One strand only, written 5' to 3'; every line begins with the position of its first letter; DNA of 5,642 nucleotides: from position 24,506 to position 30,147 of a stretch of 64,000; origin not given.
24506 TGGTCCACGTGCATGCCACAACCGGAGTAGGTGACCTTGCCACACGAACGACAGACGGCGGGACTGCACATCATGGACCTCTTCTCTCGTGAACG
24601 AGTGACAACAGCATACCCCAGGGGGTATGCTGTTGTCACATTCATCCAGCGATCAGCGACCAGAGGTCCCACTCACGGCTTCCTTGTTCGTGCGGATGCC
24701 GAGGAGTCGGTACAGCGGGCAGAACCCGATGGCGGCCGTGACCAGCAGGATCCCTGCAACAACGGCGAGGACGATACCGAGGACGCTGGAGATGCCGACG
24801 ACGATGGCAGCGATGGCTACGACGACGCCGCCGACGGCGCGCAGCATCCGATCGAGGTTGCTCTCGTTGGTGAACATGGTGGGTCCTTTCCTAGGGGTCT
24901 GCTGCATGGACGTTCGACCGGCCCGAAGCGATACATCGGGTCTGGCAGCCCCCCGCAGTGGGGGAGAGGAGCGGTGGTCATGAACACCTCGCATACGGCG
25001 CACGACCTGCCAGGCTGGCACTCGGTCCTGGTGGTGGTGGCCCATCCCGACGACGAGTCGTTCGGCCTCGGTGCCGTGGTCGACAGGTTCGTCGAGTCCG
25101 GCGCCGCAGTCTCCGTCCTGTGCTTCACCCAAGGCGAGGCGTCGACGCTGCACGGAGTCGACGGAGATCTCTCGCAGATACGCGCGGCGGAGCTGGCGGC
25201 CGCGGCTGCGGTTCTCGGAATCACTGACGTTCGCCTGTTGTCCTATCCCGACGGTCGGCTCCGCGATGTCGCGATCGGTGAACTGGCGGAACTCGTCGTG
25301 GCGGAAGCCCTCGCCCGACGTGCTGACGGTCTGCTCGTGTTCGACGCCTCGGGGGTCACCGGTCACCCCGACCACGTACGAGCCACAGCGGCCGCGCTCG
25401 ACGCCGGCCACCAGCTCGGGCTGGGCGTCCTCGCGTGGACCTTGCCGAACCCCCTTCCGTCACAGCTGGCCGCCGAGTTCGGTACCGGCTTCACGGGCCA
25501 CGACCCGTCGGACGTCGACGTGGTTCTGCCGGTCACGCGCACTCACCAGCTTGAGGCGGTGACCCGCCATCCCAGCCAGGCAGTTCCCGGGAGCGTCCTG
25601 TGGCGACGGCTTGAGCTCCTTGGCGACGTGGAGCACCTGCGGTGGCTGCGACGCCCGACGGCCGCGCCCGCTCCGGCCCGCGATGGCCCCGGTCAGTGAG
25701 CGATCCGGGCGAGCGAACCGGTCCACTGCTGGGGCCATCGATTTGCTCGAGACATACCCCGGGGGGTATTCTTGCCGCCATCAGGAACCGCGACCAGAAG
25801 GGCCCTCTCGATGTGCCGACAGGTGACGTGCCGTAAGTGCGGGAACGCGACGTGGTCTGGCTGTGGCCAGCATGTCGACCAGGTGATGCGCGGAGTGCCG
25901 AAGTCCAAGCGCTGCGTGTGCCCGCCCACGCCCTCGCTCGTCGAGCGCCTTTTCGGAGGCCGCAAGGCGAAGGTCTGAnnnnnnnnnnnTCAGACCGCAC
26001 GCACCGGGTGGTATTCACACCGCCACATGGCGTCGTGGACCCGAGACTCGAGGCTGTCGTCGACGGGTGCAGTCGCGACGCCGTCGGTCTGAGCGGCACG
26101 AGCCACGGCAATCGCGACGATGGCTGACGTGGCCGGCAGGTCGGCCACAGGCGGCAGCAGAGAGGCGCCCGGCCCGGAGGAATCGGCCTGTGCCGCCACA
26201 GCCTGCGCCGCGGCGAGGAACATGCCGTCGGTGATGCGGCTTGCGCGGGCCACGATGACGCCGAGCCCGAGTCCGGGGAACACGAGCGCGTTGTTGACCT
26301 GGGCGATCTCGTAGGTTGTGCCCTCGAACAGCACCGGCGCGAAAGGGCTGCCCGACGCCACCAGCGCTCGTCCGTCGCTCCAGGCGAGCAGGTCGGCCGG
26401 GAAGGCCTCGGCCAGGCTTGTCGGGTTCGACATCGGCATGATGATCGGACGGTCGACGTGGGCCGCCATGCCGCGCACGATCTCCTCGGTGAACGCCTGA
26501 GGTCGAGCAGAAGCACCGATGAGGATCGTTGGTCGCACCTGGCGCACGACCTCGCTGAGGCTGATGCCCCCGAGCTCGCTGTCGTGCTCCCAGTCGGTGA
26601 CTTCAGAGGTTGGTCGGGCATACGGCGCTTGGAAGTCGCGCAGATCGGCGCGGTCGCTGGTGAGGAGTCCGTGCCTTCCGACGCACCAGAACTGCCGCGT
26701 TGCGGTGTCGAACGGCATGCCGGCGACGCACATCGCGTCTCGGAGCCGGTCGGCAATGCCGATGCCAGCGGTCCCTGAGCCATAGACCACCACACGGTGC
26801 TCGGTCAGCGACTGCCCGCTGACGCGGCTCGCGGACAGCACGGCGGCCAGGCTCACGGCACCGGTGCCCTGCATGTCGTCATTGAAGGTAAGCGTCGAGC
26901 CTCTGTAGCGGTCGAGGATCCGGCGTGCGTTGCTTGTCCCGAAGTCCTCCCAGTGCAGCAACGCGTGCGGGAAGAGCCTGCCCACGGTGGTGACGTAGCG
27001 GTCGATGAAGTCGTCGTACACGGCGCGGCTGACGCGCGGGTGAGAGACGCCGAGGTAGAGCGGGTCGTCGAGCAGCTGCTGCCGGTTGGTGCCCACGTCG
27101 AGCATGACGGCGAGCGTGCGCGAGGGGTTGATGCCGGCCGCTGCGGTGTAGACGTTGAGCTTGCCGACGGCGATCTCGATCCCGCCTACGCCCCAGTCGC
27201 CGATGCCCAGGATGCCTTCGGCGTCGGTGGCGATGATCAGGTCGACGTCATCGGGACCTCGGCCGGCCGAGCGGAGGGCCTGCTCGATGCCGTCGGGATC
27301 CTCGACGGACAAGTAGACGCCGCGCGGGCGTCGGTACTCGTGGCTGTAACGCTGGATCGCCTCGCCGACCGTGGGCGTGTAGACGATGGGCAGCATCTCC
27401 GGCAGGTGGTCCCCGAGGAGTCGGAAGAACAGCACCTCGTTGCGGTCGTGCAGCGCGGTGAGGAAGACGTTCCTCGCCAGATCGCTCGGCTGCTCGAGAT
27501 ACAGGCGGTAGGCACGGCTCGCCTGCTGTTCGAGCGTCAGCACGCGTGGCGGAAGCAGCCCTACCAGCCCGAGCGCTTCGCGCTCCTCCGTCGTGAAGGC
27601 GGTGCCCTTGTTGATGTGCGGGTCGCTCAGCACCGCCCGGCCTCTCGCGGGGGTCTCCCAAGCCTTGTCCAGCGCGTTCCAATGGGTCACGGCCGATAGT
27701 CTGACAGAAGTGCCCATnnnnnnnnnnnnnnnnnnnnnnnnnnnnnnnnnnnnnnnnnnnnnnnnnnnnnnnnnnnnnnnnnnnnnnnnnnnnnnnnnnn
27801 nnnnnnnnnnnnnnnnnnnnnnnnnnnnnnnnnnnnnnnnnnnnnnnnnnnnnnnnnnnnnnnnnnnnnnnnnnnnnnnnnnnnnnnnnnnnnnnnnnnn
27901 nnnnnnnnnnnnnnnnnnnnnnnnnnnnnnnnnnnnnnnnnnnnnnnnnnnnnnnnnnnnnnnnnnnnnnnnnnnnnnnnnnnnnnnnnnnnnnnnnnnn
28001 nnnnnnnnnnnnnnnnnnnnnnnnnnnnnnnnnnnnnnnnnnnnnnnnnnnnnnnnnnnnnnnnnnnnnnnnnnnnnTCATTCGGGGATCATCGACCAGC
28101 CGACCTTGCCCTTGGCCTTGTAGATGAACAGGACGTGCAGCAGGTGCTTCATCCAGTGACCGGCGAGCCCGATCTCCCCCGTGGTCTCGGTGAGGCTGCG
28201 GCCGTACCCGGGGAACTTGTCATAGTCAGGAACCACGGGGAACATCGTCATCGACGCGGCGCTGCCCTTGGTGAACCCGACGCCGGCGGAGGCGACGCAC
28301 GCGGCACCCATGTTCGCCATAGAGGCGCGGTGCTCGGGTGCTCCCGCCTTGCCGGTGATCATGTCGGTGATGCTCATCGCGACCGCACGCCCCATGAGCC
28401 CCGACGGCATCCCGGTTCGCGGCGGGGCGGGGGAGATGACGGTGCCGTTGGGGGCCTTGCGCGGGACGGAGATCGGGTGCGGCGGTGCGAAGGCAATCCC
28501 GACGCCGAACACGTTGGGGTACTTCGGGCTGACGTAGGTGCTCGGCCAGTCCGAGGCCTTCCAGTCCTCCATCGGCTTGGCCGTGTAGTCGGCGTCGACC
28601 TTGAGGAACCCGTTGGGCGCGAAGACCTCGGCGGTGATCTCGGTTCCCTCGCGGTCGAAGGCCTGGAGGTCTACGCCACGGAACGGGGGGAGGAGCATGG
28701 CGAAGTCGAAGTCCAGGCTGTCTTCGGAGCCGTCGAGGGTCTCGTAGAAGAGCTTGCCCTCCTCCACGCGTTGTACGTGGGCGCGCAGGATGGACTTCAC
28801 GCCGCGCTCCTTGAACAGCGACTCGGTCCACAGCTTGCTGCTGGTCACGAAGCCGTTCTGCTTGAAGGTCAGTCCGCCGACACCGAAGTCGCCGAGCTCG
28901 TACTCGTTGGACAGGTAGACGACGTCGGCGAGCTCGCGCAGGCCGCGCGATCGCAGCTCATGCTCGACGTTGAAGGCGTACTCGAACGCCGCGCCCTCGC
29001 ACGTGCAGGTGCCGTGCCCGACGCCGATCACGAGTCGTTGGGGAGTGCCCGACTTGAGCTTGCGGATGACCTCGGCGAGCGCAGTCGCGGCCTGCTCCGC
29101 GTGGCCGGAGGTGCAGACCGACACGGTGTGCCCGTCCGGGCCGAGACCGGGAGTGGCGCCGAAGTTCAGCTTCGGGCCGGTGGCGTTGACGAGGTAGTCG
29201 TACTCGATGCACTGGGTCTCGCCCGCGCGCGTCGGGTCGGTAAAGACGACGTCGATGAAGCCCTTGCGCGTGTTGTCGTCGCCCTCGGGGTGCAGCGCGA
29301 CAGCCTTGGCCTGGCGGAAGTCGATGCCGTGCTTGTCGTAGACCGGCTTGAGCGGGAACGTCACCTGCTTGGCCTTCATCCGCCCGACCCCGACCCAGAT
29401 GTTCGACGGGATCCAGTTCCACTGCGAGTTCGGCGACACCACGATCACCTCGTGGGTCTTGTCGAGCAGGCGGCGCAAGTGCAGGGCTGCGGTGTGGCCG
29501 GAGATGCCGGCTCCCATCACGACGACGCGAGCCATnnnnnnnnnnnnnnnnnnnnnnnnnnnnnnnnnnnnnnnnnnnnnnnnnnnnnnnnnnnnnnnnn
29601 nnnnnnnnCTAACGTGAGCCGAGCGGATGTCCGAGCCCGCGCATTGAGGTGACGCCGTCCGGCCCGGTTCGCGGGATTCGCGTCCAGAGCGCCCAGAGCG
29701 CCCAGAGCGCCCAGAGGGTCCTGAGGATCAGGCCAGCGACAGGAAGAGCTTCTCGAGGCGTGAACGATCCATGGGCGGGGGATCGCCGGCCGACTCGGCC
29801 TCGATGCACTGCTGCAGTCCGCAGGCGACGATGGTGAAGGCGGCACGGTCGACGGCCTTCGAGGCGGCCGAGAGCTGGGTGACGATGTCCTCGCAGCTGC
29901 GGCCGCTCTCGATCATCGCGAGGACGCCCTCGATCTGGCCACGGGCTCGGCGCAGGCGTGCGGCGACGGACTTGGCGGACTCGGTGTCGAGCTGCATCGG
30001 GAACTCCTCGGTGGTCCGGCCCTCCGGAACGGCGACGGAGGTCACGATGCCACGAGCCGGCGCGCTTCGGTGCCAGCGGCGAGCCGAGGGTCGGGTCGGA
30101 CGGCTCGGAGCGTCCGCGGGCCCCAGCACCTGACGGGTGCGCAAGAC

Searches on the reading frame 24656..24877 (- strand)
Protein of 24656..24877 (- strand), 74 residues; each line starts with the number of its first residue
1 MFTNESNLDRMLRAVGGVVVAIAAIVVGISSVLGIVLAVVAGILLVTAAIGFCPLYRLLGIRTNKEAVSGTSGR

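Call 48: search_protein_families(library=ncbifam, proteins=[window:24656-24877:-], max_evalue=1)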
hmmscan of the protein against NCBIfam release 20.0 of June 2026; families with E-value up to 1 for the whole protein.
seq(74 aa): 3 families
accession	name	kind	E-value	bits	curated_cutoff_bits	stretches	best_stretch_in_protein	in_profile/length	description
NF045752.1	MPN396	equivalog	0.18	9.6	1100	1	17-61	516-560/969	MPN396 family protein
NF058603.1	SCO2097_fam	equivalog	0.21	11.9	110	1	7-49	38-79/129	SCO2097 family morphological protein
NF010462.0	PRK13887.1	subfamily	0.55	9.4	332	1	15-55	45-85/250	conjugal transfer protein TrbF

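Call 49: search_protein_families(library=pfam, proteins=[window:24656-24877:-], max_evalue=1)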
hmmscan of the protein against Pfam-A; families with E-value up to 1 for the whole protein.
seq(74 aa): 3 families
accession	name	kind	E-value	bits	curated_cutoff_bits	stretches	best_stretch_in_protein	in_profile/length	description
PF11127.14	YgaP-like_TM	-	1.7e-18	67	25.3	1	1-66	1-65/66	Inner membrane protein YgaP-like, transmembrane domain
PF20990.2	DUF2207_C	-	0.38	10.8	33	1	6-65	132-195/247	Predicted membrane protein (DUF2207) C-terminal domain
PF11239.13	DUF3040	-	0.91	10.3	24.7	0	7-50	40-82/84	Protein of unknown function (DUF3040)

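Call 93: search_solved_structures(query=window:24656-24877:-, max_evalue=1)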
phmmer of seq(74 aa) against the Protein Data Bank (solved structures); distinct sequences matched with E-value up to 1: 0.

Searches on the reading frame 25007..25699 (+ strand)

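Call 100: search_protein_families(library=pfam, proteins=[window:25007-25699:+], max_evalue=0.1)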
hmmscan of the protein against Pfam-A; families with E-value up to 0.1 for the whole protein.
window:25007-25699:+ (230 aa): 1 family
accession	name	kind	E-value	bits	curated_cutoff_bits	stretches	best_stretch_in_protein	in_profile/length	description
PF02585.22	PIG-L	-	1.1e-27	97.5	28.2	1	8-133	1-128/129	GlcNAc-PI de-N-acetylase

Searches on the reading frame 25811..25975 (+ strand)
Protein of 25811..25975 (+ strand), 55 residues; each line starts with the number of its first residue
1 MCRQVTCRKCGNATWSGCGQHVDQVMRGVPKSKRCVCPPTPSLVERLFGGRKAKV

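Call 48: search_protein_families(library=ncbifam, proteins=[window:25811-25975:+], max_evalue=1)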
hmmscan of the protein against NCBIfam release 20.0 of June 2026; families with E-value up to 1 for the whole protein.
seq(55 aa): 0 families

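Call 49: search_protein_families(library=pfam, proteins=[window:25811-25975:+], max_evalue=1)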
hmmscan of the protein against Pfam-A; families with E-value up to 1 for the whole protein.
seq(55 aa): 0 families

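Call 82: find_homologous_proteins(query=A5, max_evalue=0.001)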
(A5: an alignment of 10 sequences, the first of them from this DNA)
Query A5 (10 sequences) (55 aa, profile of the alignment): 2548 proteins with E <= 0.001 among 2555 candidates; the best 120 are listed.
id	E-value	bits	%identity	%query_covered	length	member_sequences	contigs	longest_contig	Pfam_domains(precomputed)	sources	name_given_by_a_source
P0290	1.0e-25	107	46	95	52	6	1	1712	-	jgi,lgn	jgi:hypothetical protein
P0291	1.6e-24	103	44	95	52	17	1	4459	-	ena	-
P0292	9.4e-24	100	48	95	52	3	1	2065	-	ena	-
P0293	1.1e-23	100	85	100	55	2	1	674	-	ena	-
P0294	1.4e-23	100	91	100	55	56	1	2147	-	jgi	-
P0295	2.7e-23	99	93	100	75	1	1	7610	-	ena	-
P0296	2.8e-23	99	48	87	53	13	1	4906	-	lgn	-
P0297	4.0e-23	98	94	95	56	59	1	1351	-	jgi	jgi:hypothetical protein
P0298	4.1e-23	98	48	87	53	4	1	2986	-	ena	-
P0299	6.2e-23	98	48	87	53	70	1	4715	-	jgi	jgi:hypothetical protein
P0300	6.2e-23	98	56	71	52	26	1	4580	-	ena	-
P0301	7.1e-23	98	88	93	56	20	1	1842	-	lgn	-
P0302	7.3e-23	98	83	95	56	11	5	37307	-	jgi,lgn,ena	-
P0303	1.1e-22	97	81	95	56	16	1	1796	-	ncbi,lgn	-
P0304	1.1e-22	97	85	95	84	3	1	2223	-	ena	-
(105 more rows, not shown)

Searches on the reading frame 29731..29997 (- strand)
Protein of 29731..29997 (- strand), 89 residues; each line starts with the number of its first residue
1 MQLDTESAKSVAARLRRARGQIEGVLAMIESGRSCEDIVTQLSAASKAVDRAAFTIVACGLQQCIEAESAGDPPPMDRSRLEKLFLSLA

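Call 48: search_protein_families(library=ncbifam, proteins=[window:29731-29997:-], max_evalue=1)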
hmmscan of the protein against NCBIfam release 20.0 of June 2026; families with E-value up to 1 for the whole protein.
seq(89 aa): 5 families
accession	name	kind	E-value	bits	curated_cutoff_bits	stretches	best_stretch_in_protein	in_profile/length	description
NF052430.1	repress_RicR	exception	2.5e-11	44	175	1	9-67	9-67/93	copper-sensing transcriptional repressor RicR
NF008464.0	PRK11352.1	equivalog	9.9e-06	25.9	133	1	4-51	4-51/91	formaldehyde-responsive transcriptional repressor FrmR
NF010408.0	PRK13834.1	subfamily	0.0037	16.8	292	1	18-66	89-137/207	acyl-homoserine-lactone synthase TraI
NF011613.0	PRK15039.1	equivalog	0.021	15.5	138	1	9-57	9-57/90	Ni(II)/Co(II)-binding transcriptional repressor RcnR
NF005121.0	PRK06555.1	equivalog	0.11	11.2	395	1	10-57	246-293/404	pyrophosphate--fructose-6-phosphate 1-phosphotransferase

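Call 49: search_protein_families(library=pfam, proteins=[window:29731-29997:-], max_evalue=1)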
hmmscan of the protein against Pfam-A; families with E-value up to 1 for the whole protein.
seq(89 aa): 1 family
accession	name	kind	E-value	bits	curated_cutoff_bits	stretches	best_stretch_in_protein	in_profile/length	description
PF02583.22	Trns_repr_metal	-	7.5e-21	74.8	22.8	1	9-69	3-63/78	Metal-sensitive transcriptional repressor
